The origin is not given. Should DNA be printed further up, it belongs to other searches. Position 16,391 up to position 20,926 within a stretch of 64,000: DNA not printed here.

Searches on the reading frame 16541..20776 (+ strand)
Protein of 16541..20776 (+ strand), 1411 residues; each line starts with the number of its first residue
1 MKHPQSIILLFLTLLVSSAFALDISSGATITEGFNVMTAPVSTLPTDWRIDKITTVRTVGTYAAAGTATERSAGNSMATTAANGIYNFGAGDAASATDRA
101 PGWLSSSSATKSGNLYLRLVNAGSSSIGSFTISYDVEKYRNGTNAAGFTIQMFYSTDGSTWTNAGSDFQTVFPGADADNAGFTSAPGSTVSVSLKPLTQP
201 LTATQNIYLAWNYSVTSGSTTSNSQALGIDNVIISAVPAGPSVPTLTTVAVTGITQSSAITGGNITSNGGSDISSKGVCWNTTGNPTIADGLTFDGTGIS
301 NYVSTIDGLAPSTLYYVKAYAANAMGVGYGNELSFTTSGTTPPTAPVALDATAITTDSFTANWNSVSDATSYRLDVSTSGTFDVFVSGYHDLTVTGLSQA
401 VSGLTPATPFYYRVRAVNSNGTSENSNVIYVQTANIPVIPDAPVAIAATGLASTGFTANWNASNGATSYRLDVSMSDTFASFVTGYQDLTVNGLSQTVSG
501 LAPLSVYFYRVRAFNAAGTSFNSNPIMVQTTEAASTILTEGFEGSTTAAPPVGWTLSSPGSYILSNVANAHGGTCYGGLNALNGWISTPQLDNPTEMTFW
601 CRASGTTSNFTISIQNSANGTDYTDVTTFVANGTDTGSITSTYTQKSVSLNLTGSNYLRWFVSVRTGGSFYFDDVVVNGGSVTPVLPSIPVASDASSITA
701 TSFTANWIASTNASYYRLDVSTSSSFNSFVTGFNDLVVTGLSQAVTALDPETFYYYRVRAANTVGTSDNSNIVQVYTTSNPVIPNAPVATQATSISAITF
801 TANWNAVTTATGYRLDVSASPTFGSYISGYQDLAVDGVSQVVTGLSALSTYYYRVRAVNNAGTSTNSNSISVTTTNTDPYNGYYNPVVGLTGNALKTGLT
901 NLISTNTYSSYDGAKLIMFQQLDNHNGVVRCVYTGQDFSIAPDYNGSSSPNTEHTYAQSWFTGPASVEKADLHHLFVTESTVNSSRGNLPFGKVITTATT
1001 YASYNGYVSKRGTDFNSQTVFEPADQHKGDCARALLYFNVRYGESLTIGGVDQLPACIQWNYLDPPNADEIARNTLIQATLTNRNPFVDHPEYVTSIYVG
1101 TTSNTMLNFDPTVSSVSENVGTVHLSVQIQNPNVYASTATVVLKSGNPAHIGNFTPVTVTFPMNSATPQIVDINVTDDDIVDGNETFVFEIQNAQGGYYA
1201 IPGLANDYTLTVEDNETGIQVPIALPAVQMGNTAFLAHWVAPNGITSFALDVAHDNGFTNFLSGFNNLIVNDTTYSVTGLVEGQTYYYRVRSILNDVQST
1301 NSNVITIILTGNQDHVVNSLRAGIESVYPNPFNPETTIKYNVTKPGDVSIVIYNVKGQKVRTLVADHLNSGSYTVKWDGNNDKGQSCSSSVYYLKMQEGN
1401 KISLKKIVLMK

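Call 8: search_protein_families(library=pfam, proteins=[window:16541-20776:+], max_evalue=0.001)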
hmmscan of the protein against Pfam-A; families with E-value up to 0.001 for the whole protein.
window:16541-20776:+ (1411 aa): 10 families
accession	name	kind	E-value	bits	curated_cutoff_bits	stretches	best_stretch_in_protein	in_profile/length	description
PF04231.19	Endonuclease_1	-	4.1e-35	122.1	25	1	891-1092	1-235/235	Endonuclease I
PF00041.27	fn3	-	1.4e-34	118.5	25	5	345-431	2-83/84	Fibronectin type III domain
PF16655.11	PhoD_N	-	7.2e-14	52.5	30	0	1250-1298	32-82/90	PhoD-like phosphatase, N-terminal domain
PF16656.11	Pur_ac_phosph_N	-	2.2e-13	51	30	0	347-425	4-88/93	Purple acid Phosphatase, N-terminal domain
PF25059.1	FN3_DSCAM-DSCAML_C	-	1.5e-11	44.9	39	0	840-875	47-82/89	DSCAM/DSCAML C-terminal Fn3-like domain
PF13860.13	FlgD_ig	-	7.9e-10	39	27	1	1336-1399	12-76/79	FlgD Ig-like domain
PF25788.1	Ig_Rha78A_N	-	9.4e-08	32.7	27.4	0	368-434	34-102/105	Rha78A-like, N-terminal immunoglobulin domain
PF18962.6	Por_Secre_tail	-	8.1e-06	26.5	27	1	1327-1408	1-74/75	Secretion system C-terminal sorting domain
PF24489.1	Ig_J_second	-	9.8e-06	26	27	0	844-874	64-94/105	Tip attachment protein J second Ig-like domain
PF03160.20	Calx-beta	-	3.7e-05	24.2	27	1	1104-1199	5-102/119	Calx-beta domain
